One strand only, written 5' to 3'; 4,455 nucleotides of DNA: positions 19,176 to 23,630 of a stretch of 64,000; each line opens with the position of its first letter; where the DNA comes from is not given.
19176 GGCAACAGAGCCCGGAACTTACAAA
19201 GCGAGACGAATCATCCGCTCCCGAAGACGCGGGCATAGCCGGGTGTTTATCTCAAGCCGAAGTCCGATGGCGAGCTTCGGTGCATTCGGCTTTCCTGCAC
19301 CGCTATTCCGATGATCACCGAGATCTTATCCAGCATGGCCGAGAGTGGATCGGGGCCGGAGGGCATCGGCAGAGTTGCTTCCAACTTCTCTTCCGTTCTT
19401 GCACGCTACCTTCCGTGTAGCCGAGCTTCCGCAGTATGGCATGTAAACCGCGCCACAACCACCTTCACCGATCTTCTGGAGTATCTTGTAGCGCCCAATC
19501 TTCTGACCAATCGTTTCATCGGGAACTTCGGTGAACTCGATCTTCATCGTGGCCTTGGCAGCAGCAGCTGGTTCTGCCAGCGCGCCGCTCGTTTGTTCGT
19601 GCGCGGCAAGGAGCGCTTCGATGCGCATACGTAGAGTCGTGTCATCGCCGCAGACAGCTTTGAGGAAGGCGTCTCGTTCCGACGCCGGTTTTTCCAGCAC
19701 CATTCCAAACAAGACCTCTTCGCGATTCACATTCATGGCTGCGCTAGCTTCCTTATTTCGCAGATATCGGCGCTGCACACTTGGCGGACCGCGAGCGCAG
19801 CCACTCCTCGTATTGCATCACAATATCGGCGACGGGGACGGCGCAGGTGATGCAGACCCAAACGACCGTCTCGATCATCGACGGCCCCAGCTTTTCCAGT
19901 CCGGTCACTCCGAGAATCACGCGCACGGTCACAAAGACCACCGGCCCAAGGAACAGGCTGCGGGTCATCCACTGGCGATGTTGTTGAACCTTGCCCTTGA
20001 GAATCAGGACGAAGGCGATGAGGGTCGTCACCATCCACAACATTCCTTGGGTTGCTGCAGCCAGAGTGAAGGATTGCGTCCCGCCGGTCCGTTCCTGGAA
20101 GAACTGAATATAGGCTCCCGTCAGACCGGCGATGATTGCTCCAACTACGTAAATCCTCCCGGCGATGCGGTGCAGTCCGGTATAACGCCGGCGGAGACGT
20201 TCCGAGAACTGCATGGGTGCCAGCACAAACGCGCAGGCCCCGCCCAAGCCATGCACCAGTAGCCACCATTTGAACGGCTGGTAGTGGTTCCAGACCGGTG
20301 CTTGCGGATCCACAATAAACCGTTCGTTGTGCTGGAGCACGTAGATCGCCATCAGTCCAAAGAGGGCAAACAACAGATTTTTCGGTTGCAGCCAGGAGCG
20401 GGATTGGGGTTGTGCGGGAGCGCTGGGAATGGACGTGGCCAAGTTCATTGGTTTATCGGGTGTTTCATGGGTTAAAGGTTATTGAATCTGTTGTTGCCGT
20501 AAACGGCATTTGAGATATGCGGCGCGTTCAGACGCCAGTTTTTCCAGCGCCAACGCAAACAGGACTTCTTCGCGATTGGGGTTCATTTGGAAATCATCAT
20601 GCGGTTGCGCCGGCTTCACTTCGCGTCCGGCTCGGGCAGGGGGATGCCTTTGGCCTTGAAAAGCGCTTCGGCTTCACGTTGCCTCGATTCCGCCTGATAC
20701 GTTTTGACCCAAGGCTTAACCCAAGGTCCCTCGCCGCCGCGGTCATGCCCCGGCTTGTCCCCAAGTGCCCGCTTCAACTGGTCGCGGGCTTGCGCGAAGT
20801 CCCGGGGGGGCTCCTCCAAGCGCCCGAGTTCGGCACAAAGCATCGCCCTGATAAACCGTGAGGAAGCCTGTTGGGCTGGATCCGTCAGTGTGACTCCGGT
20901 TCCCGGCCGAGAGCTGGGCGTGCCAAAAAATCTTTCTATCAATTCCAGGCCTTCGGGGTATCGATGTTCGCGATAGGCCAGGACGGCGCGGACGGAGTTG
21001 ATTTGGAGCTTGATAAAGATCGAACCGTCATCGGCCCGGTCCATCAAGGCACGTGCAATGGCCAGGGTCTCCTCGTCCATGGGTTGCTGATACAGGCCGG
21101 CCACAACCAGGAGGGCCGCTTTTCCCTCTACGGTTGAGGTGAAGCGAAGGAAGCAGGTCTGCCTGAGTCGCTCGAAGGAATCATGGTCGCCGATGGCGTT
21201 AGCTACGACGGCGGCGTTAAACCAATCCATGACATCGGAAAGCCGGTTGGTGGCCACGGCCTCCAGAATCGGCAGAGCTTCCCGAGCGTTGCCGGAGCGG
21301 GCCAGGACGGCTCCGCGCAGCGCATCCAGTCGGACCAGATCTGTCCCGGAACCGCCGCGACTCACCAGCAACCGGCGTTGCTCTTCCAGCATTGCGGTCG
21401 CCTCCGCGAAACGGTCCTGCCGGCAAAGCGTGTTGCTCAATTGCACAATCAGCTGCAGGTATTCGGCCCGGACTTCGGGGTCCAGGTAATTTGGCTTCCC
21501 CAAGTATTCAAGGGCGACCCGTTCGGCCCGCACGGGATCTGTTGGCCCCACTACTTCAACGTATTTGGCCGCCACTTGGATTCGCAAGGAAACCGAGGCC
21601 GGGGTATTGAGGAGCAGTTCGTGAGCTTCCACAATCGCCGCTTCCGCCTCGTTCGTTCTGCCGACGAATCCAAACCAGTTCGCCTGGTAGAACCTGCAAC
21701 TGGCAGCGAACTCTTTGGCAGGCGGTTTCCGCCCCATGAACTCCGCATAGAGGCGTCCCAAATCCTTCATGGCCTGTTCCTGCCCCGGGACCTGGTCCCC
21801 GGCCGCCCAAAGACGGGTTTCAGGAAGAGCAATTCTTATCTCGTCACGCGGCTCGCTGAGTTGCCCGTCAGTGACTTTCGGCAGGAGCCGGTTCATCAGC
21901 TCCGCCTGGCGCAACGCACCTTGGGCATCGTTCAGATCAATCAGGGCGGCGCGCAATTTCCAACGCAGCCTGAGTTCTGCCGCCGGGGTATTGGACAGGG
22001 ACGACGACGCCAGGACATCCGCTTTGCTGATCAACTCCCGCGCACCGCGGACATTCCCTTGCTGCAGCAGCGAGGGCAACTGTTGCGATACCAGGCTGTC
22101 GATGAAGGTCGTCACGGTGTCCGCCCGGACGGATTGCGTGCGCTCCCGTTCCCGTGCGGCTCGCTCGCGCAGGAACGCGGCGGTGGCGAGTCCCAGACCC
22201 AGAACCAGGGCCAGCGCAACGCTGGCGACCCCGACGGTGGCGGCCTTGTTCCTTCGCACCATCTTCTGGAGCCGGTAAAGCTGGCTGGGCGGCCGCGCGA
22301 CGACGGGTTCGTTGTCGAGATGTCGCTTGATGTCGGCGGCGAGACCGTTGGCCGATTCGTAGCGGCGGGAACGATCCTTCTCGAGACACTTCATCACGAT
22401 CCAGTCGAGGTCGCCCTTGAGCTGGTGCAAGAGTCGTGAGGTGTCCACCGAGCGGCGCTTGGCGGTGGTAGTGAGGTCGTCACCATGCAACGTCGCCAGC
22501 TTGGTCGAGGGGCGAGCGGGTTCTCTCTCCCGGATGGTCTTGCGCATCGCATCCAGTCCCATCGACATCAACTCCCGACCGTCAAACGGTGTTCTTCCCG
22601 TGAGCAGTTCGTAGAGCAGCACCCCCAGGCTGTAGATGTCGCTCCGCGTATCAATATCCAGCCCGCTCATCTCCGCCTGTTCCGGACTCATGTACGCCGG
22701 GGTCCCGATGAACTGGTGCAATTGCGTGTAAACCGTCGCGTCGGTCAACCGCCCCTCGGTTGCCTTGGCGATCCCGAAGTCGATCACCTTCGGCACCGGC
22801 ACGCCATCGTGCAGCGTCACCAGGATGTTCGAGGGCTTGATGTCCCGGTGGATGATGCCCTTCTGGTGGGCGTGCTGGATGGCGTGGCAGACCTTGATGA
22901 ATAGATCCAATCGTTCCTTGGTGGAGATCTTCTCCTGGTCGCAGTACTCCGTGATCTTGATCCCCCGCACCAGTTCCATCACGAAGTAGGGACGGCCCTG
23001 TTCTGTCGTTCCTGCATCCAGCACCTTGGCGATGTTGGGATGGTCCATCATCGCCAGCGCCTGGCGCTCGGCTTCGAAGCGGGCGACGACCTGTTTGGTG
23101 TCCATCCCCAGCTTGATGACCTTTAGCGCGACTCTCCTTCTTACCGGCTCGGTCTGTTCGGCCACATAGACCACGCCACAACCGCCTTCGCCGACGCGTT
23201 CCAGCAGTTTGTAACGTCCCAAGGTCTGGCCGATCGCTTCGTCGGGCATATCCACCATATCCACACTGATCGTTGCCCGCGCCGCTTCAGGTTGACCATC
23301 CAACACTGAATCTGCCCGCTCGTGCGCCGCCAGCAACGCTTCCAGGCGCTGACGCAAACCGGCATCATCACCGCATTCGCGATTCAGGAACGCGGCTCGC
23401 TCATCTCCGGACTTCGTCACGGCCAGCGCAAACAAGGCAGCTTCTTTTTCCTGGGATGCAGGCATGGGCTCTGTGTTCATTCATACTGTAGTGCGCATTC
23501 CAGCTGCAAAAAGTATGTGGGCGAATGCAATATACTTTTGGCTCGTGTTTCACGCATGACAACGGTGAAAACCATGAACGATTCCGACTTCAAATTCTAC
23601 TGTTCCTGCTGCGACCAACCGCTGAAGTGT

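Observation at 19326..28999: Paralogous ECF-sigma / Ser-Thr-kinase cassettes with a conserved kinase N-terminal motif, two intact and two decayed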

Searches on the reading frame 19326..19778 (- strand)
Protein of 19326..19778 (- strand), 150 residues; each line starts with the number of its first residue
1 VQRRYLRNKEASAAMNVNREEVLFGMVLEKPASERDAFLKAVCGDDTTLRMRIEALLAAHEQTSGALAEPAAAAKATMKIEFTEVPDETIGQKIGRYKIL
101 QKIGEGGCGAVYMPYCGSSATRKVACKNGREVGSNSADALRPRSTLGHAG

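Call 6: search_protein_families(library=pfam, proteins=[window:19326-19778:-], max_evalue=0.01)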
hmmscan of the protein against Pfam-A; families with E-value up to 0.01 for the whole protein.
window:19326-19778:- (150 aa): 0 families

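Call 8: search_protein_families(library=ncbifam, proteins=[window:19326-19778:-], max_evalue=0.01)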
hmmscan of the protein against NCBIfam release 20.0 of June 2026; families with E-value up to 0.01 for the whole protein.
window:19326-19778:- (150 aa): 3 families
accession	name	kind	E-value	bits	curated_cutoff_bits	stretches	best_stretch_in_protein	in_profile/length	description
NF009651.0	PRK13184.1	equivalog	0.00034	18.7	839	1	94-133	1-39/932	serine/threonine-protein kinase PknD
NF047741.1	antiphage_MADS6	equivalog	0.0014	17.2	460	1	36-113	432-513/612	methylation-associated defense system protein kinase MAD6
NF033483.0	PknB_PASTA_kin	equivalog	0.0084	15.2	450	0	95-127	7-38/563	Stk1 family PASTA domain-containing Ser/Thr kinase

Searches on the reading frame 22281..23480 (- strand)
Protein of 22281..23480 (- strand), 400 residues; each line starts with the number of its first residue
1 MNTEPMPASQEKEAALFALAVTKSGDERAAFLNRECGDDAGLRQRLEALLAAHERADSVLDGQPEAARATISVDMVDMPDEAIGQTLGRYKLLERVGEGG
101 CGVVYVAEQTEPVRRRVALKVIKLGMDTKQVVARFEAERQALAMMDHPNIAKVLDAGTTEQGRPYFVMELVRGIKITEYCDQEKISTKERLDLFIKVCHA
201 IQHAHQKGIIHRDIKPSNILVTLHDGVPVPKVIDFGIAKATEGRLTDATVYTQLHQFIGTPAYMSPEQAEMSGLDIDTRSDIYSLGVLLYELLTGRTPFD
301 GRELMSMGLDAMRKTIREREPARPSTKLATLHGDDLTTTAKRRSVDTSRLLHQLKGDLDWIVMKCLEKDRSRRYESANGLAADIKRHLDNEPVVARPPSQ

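Call 37: find_homologous_proteins(query=window:22281-23480:-, max_evalue=1e-10)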
Query window:22281-23480:- (400 aa): 8000 proteins with E <= 1e-10 among 8000 candidates; the best 120 are listed.
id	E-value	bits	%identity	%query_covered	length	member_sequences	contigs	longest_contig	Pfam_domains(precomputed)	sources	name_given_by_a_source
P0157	5.7e-218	741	84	100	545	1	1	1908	PF07714.24,PF00069.32,PF03109.23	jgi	-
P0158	1.1e-216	737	84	100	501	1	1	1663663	PF07714.24,PF00069.32,PF03109.23,PF01636.30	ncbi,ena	-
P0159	8.9e-215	731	83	99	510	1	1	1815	PF07714.24,PF00069.32,PF03109.23,PF01636.30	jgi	-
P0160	7.8e-214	728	81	100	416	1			PF07714.24,PF00069.32,PF03109.23,PF01636.30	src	-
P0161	1.2e-213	727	82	100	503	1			PF07714.24,PF00069.32,PF03109.23,PF01636.30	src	-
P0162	1.3e-213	727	82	100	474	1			PF07714.24,PF00069.32,PF03109.23,PF01636.30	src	-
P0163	1.9e-213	726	82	99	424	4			PF07714.24,PF00069.32,PF03109.23,PF01636.30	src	-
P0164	3.1e-213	726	82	99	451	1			PF07714.24,PF00069.32,PF03109.23,PF01636.30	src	-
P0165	3.7e-213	725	82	100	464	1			PF07714.24,PF00069.32,PF03109.23,PF01636.30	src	-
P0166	5.0e-213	725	81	100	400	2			PF07714.24,PF00069.32,PF03109.23,PF01636.30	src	-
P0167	5.5e-213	725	84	97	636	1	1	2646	PF07714.24,PF00069.32,PF03109.23,PF13424.13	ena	-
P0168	6.4e-213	725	81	99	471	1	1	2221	PF07714.24,PF00069.32,PF03109.23,PF01636.30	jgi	-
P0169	1.7e-212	723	82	99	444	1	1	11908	PF07714.24,PF00069.32,PF03109.23,PF01636.30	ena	-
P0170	3.0e-212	722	82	99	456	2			PF07714.24,PF00069.32,PF03109.23,PF01636.30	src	-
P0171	4.1e-212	722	81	98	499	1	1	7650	PF07714.24,PF00069.32,PF03109.23,PF01636.30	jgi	jgi:serine/threonine protein kinase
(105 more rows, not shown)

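Call 73: predict_structure(alignment_id=A8)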
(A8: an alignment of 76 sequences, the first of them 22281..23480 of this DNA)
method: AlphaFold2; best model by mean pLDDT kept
length: 400 residues; sequences in the alignment: 76
mean_pLDDT: 51.5   pTM: 0.26
mean pLDDT of the five models: 51.5, 47.2, 47.1, 45.7, 43.7
residues with pLDDT >= 90: 20; 70-90: 54; 50-70: 100; < 50: 226
segments of 3 or more residues with pLDDT < 50: 1-3, 60-126, 141-152, 154-157, 160-167, 169-172, 203-213, 233-282, 326-332, 334-344, 350-380, 395-400
pLDDT, mean of each block of 10 residues (from residue 1): 58 88 88 90 89 66 33 30 33 33 31 35 43 51 39 49 47 61 74 59 48 51 59 38 26 27 36 41 49 64 77 67 51 46 47 44 36 41 59 50
secondary structure, 60 per line:
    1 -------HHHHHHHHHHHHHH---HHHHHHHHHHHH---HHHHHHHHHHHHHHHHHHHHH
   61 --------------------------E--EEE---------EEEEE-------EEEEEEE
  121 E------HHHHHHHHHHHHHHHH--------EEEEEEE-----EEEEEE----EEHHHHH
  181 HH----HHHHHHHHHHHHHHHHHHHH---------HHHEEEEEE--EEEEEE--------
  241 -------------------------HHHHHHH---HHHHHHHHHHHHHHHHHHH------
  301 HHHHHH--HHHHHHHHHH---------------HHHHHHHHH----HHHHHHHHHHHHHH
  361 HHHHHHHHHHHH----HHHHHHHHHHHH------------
elements in order: H8-21 H25-36 H40-60 E90-92 E102-106 E114-121 H128-143 E152-158 E164-169 H176-182 H187-206 E219-224 E227-232 H266-272 H276-294 H301-306 H309-318 H334-342 H347-372 H377-388

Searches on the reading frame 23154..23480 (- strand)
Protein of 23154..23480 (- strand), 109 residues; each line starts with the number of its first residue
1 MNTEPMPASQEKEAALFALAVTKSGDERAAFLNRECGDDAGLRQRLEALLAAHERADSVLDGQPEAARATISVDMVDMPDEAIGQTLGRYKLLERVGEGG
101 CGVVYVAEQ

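Call 41: search_dna_similar(query=window:23154-23480:-, collection=plasmids, mode=protein, max_evalue=0.01, max_rows=40)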
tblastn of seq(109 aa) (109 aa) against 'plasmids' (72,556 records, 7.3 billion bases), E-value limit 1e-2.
Records with a match: 1; places in all: 1; records where one place covers at least 80% of the query: 1.
Best place of each record, by identity: <60% 1.
By first word of the organism name: Paludisphaera 1.
By predicted mobility (MOB-suite, as given by PLSDB): non-mobilizable 1.
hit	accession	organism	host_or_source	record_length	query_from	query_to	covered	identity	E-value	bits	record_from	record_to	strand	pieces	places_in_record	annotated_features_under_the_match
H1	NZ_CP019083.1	Paludisphaera borealis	-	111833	16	109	86%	47.4%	6e-6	50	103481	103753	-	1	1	serine/threonine-protein kinase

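Call 42: get_annotated_region(hit=H1, flank=6000)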
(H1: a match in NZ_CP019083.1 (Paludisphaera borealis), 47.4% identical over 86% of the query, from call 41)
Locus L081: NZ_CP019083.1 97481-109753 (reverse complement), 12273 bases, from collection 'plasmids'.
description: Paludisphaera borealis strain PX4 plasmid PALBO1, complete sequence
organism: Paludisphaera borealis (NCBI taxid 1387353)
taxonomy: Bacteria; Planctomycetota; Planctomycetia; Isosphaerales; Isosphaeraceae; Paludisphaera; Paludisphaera borealis
host: -; source: -; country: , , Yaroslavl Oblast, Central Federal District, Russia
typing (MOB-suite, as given by PLSDB): non-mobilizable; replicon rep_cluster_171
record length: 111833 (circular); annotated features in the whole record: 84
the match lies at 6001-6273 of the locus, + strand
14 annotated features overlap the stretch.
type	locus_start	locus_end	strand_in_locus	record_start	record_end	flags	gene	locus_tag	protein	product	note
CDS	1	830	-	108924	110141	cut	-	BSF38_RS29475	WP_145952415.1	IS5 family transposase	-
CDS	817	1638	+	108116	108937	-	-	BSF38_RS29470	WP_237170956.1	nucleotide-binding protein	-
CDS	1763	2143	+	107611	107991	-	-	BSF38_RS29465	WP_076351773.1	hypothetical protein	-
CDS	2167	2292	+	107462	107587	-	-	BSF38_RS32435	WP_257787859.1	hypothetical protein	-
CDS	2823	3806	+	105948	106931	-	-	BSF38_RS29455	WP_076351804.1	tyrosine-type recombinase/integrase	GO:0015074 - DNA integration [Evidence IEA]; GO:0006310 - DNA recombination [Evidence IEA]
CDS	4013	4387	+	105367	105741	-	-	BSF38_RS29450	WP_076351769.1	hypothetical protein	-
CDS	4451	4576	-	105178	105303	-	-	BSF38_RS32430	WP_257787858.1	hypothetical protein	-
CDS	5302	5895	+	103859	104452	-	-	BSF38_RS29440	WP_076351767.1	ECF-type sigma factor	-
CDS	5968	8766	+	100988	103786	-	-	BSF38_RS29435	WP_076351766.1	serine/threonine-protein kinase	GO:0006468 - protein phosphorylation [Evidence IEA]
CDS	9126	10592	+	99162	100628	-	-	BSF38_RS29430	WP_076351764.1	SBBP repeat-containing protein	-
CDS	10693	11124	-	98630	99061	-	-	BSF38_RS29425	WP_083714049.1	phage holin family protein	-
CDS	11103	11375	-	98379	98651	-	-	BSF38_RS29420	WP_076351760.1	DUF883 family protein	-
CDS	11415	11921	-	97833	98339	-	-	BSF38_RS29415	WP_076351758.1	hypothetical protein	-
CDS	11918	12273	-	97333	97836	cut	-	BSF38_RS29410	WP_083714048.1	CBS domain-containing protein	-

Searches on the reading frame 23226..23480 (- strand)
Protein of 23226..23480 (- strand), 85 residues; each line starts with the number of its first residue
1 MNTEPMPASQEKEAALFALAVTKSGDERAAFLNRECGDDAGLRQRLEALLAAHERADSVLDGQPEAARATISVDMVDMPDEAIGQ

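Call 14: find_homologous_proteins(query=window:23226-23480:-, max_evalue=0.01)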
Query seq(85 aa) (85 aa): 8 proteins with E <= 0.01 among 52 candidates.
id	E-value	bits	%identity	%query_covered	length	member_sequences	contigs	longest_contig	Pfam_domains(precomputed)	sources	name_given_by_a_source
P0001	2.2e-19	87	64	87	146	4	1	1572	-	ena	-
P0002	3.2e-18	83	58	100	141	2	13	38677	-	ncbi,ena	-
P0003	8.7e-17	79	62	86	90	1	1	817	-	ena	-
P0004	2.4e-15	74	57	87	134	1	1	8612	-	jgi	jgi:hypothetical protein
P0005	9.9e-15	72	58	94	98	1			-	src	-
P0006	3.7e-13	67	54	87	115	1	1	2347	-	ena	-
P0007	4.2e-12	64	44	94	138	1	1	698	-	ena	-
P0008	1.5e-7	49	49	76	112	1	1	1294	-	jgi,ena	-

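Call 26: search_protein_families(library=pfam, proteins=[window:23226-23480:-], max_evalue=10)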
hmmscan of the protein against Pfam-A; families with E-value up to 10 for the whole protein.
seq(85 aa): 0 families
